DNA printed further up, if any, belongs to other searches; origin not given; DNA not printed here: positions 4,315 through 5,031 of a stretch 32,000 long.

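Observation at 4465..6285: Divergent pair: DNPH1-type deoxynucleotide N-hydrolase and an EVE-McrB-like GTPase with no McrC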

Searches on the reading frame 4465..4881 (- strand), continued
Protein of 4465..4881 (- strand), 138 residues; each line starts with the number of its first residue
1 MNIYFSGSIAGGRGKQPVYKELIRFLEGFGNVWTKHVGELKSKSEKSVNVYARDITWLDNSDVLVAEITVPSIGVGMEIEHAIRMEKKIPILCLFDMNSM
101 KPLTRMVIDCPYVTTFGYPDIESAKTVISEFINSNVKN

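Call 65: find_homologous_proteins(query=A3, max_evalue=1e-8)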
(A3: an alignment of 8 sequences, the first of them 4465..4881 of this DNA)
Query A3 (8 sequences) (138 aa, profile of the alignment): 630 proteins with E <= 1e-8 among 1330 candidates; the best 120 are listed.
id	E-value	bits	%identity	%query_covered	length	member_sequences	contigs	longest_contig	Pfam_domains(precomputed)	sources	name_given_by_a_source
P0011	3.7e-72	259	51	99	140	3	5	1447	PF05014.22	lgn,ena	-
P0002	2.8e-70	253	96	100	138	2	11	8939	PF05014.22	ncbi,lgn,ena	-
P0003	4.0e-70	252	96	100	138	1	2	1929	PF05014.22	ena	-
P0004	5.5e-70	252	96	100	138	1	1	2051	PF05014.22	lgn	-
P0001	5.5e-70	252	97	100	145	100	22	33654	PF05014.22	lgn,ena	-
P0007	8.8e-70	251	83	99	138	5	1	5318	PF05014.22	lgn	-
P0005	1.4e-69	250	86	100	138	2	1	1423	PF05014.22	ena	-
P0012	7.4e-69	248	54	96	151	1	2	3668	PF05014.22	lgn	-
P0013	4.0e-68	246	50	96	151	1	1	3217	PF05014.22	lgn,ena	-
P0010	3.3e-66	239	62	96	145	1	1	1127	PF05014.22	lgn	-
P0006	4.7e-66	239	84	100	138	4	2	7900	PF05014.22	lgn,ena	-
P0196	1.8e-65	237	55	96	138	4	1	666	PF05014.22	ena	-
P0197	1.9e-63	231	53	96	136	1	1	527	PF05014.22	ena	-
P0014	6.9e-61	222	42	100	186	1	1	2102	PF05014.22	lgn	-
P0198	1.8e-60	221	49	96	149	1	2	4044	PF05014.22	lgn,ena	-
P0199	4.0e-59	217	49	96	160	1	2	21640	PF05014.22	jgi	-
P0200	5.6e-54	200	58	96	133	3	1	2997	PF05014.22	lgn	-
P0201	2.0e-52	195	44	98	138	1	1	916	PF05014.22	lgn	-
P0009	6.5e-50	187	98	70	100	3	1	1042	PF05014.22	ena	-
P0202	1.1e-49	186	50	85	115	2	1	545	PF05014.22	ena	-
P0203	3.4e-47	178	40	99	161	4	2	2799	PF05014.22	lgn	-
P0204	2.9e-46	175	40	96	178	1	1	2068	PF05014.22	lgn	-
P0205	1.8e-44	169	41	96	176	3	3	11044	PF05014.22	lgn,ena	-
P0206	2.6e-40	156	41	98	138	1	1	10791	PF05014.22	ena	-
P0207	5.6e-40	155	42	97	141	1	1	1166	PF05014.22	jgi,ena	-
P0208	5.9e-40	154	42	96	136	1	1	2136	PF05014.22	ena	-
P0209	9.6e-40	154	46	97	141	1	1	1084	PF05014.22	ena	-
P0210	1.2e-39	153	42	96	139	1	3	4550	PF05014.22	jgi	-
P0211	1.3e-39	153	42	96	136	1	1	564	PF05014.22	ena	-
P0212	5.8e-39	151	40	100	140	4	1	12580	PF05014.22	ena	-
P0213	9.5e-39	151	40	97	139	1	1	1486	PF05014.22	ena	-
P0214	1.0e-38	150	42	97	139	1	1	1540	PF05014.22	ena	-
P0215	1.7e-38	150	40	97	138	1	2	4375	PF05014.22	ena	-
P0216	6.5e-38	148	40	97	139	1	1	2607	PF05014.22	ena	-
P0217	8.3e-38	147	40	97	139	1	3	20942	PF05014.22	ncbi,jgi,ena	-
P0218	2.2e-37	146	43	97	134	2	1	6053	PF05014.22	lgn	-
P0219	1.3e-36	144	40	98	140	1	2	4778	PF05014.22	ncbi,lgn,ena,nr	ncbi:nucleoside 2-deoxyribosyltransferase [Candidatus Woesearchaeota archaeon]|nr:nucleoside 2-deoxy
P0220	1.0e-35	141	40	97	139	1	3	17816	PF05014.22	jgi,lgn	jgi:nucleoside 2-deoxyribosyltransferase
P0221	1.3e-35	140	44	96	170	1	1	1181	PF05014.22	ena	-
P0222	2.8e-35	139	40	96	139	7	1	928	PF05014.22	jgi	jgi:nucleoside 2-deoxyribosyltransferase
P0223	2.8e-35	139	43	98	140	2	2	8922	PF05014.22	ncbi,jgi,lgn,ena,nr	ncbi:MAG: nucleoside 2-deoxyribosyltransferase [Bacteroidales bacterium]|nr:nucleoside 2-deoxyribosy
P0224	3.9e-35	139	41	98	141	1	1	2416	PF05014.22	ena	-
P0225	1.8e-34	137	42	96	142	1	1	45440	PF05014.22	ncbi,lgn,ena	-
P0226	3.8e-34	136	42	96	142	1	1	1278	PF05014.22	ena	-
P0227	5.4e-34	135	43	97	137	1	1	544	PF05014.22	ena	-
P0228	5.8e-34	135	42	97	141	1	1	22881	PF05014.22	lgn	-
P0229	6.0e-34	135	46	95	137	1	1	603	PF05014.22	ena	-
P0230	9.3e-34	134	45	96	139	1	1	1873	PF05014.22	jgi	jgi:2'-deoxynucleoside 5'-phosphate N-hydrolase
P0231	1.1e-33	134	45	97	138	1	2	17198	PF05014.22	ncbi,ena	-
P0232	1.2e-33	134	42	97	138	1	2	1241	PF05014.22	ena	-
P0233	1.3e-33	134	40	97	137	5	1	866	PF05014.22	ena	-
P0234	1.3e-33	134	39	97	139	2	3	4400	PF05014.22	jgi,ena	-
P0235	1.5e-33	134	41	95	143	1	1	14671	PF05014.22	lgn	-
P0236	1.8e-33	133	41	99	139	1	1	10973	PF05014.22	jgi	jgi:2'-deoxynucleoside 5'-phosphate N-hydrolase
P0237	2.2e-33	133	43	93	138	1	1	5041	PF05014.22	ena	-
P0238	2.6e-33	133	43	97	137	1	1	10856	PF05014.22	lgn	-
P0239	2.8e-33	133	40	100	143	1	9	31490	PF05014.22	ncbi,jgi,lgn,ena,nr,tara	ncbi:MAG: nucleoside 2-deoxyribosyltransferase [Candidatus Marinimicrobia bacterium]|nr:nucleoside 2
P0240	2.8e-33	133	40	98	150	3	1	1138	PF05014.22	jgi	jgi:nucleoside 2-deoxyribosyltransferase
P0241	2.8e-33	133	42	97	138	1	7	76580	PF05014.22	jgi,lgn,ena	jgi:nucleoside 2-deoxyribosyltransferase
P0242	4.4e-33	132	38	96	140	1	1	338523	PF05014.22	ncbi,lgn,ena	-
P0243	5.1e-33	132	41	96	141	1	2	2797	PF05014.22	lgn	-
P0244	5.4e-33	132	42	100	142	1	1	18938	PF05014.22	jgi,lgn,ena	-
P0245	5.8e-33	132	43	94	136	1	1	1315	PF05014.22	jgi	jgi:nucleoside 2-deoxyribosyltransferase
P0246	6.7e-33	132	42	97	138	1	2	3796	PF05014.22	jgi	-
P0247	8.5e-33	131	41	97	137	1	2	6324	PF05014.22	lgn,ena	-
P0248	9.0e-33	131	41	97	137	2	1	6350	PF05014.22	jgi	jgi:nucleoside 2-deoxyribosyltransferase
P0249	9.1e-33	131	39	95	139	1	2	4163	PF05014.22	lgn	-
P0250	1.1e-32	131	39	98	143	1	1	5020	PF05014.22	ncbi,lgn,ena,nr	ncbi:MAG: nucleoside 2-deoxyribosyltransferase [Bacteroidales bacterium]|nr:nucleoside 2-deoxyribosy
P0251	1.2e-32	131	44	98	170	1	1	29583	PF05014.22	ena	-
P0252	1.8e-32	130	40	97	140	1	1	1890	PF05014.22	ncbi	-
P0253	2.0e-32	130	40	95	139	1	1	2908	PF05014.22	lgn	-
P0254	2.1e-32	130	44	96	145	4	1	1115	PF05014.22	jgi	jgi:2'-deoxynucleoside 5'-phosphate N-hydrolase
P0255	2.3e-32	130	42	97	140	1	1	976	PF05014.22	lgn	-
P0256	2.6e-32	130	41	96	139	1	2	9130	PF05014.22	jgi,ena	-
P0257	2.6e-32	130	41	96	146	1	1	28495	PF05014.22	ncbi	-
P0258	2.6e-32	130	40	99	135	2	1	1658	PF05014.22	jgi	jgi:hypothetical protein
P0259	2.7e-32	130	41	97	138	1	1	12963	PF05014.22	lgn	-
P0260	2.7e-32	130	41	97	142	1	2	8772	PF05014.22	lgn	-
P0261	2.7e-32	130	41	97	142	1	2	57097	PF05014.22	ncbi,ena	-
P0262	2.8e-32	130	40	95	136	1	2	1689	PF05014.22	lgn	-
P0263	2.8e-32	130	42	97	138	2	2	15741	PF05014.22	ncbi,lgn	-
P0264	3.0e-32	129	42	97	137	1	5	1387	PF05014.22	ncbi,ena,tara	tara:strand:+ start:502 stop:915 length:414 start_codon:yes stop_codon:yes gene_type:complete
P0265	3.1e-32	129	44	95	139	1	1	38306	PF05014.22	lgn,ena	-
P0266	3.2e-32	129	40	99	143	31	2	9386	PF05014.22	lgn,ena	-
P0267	3.7e-32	129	42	98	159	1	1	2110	PF05014.22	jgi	jgi:2'-deoxynucleoside 5'-phosphate N-hydrolase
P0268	3.9e-32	129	42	97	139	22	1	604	PF05014.22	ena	-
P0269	3.9e-32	129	41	97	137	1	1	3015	PF05014.22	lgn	-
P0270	4.1e-32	129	40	98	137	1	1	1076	PF05014.22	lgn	-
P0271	5.0e-32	129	42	97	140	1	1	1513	PF05014.22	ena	-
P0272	5.0e-32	129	43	97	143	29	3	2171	PF05014.22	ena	-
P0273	5.1e-32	129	42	97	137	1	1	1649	PF05014.22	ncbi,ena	-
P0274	5.3e-32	129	41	98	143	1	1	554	PF05014.22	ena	-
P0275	5.4e-32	129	42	97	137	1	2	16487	PF05014.22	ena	-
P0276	6.0e-32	128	42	96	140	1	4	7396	PF05014.22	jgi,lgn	-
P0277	6.4e-32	128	42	93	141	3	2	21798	PF05014.22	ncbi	ncbi:MAG: nucleoside 2-deoxyribosyltransferase [Candidatus Woesearchaeota archaeon]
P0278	6.9e-32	128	40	99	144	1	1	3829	PF05014.22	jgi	-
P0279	6.9e-32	128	37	96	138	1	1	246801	PF05014.22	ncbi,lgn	-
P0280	7.1e-32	128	40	99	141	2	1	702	PF05014.22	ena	-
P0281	7.4e-32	128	43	99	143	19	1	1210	PF05014.22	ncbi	-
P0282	7.9e-32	128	40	97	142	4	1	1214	PF05014.22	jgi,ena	-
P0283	9.4e-32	128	40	95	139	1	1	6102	PF05014.22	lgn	-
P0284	9.4e-32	128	41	97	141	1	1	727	PF05014.22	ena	-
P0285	1.0e-31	128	39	98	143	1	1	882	PF05014.22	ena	-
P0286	1.2e-31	127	41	96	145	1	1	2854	PF05014.22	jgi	jgi:2'-deoxynucleoside 5'-phosphate N-hydrolase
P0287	1.2e-31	127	41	99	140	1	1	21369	PF05014.22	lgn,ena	-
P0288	1.3e-31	127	39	96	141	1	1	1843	PF05014.22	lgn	-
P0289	1.3e-31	127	45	96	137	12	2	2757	PF05014.22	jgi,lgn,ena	jgi:nucleoside 2-deoxyribosyltransferase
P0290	1.3e-31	127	42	95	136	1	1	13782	PF05014.22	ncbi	-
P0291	1.5e-31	127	44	97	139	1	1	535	PF05014.22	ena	-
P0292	1.5e-31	127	42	97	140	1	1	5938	PF05014.22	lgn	-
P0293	1.5e-31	127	39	96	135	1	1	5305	PF14359.13,PF05014.22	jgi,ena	-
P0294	1.6e-31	127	38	97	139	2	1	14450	PF05014.22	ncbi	-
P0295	1.6e-31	127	40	96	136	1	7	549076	PF05014.22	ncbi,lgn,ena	-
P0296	1.9e-31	127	41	97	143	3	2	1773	PF05014.22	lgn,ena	-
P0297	2.1e-31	127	40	98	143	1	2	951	PF05014.22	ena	-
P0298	2.3e-31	127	40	95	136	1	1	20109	PF05014.22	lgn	-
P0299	2.3e-31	127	39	97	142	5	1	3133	PF05014.22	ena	-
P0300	2.6e-31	126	39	96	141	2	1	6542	PF05014.22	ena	-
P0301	2.8e-31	126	44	96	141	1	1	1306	PF05014.22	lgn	-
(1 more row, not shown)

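Call 66: find_encoding_contigs(protein=P0199, flank=8000, max_places=3)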
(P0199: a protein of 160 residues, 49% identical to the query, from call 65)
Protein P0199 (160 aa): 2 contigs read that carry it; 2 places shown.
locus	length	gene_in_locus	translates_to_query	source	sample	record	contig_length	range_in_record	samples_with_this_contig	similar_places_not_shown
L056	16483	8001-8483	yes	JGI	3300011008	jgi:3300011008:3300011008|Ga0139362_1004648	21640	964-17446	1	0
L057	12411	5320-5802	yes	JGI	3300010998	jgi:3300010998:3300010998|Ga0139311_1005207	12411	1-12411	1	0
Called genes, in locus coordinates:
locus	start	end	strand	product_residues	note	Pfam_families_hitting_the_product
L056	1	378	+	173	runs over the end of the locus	-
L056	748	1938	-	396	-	PF04055:Radical_SAM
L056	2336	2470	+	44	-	-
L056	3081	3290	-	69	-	-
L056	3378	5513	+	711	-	-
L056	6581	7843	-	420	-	PF20720:nSTAND3 (weak), PF07728:AAA_5, PF28529:McrB_lid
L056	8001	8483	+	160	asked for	PF05014:Nuc_deoxyrib_tr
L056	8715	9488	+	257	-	PF03009:GDPD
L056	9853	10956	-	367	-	PF01168:Ala_racemase_N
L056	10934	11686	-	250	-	-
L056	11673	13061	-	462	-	PF08245:Mur_ligase_M (faint), PF08353:MurT_C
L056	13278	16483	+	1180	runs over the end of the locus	PF02463:SMC_N, PF13304:AAA_21 (weak), PF13476:AAA_23, PF06470:SMC_hinge, PF24161:CCDC39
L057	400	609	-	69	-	-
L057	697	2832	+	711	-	-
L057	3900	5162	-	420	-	PF20720:nSTAND3 (weak), PF07728:AAA_5, PF28529:McrB_lid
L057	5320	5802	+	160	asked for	PF05014:Nuc_deoxyrib_tr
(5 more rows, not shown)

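Call 67: find_encoding_contigs(protein=P0205, flank=8000, max_places=3)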
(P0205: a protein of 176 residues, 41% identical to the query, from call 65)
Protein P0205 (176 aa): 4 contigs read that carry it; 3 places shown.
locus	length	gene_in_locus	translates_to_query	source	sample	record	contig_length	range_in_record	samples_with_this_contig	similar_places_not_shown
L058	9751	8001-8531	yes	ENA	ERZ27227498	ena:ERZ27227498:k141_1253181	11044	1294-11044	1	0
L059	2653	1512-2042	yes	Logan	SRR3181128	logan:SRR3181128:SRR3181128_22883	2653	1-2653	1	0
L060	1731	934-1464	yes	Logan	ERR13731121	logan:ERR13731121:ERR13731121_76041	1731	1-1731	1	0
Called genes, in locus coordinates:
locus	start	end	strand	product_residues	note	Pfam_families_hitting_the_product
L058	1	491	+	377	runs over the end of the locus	-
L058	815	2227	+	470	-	PF05496:RuvB_N (faint), PF13177:DNA_pol3_delta2, PF00004:AAA, PF22608:DNAX_ATPase_lid, PF12169:DNA_pol3_gamma3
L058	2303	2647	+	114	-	PF02575:YbaB_DNA_bd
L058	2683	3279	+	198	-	PF21176:RecR_HhH, PF02132:RecR_ZnF, PF01751:Toprim, PF13662:Toprim_4, PF21175:RecR_C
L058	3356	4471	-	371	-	PF06925:MGDG_synth, PF04101:Glyco_tran_28_C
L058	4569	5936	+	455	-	PF20769:YPEB_N, PF14620:YPEB_PepSY1-2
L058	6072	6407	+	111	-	PF04545:Sigma70_r4 (faint), PF12844:HTH_19 (weak), PF01381:HTH_3, PF13560:HTH_31 (weak)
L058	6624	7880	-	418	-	PF20720:nSTAND3 (weak), PF07728:AAA_5, PF28529:McrB_lid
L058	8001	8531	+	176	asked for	PF05014:Nuc_deoxyrib_tr (weak)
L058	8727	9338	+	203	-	-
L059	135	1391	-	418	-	PF20720:nSTAND3 (weak), PF07728:AAA_5, PF28529:McrB_lid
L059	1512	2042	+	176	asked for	PF05014:Nuc_deoxyrib_tr (weak)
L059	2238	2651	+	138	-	?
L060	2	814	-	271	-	?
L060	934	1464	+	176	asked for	PF05014:Nuc_deoxyrib_tr (weak)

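Call 73: find_related_loci(query=A3, collection=viral_contigs, flank=6000)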
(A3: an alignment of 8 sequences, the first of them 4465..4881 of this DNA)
Query A3 (138 aa) in viral_contigs; peptide patterns used: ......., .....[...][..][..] (x = any residue, [..] = any of these).
16 stretches matched a pattern, but none encodes a relative of the query by tblastn (E <= 1e-3).
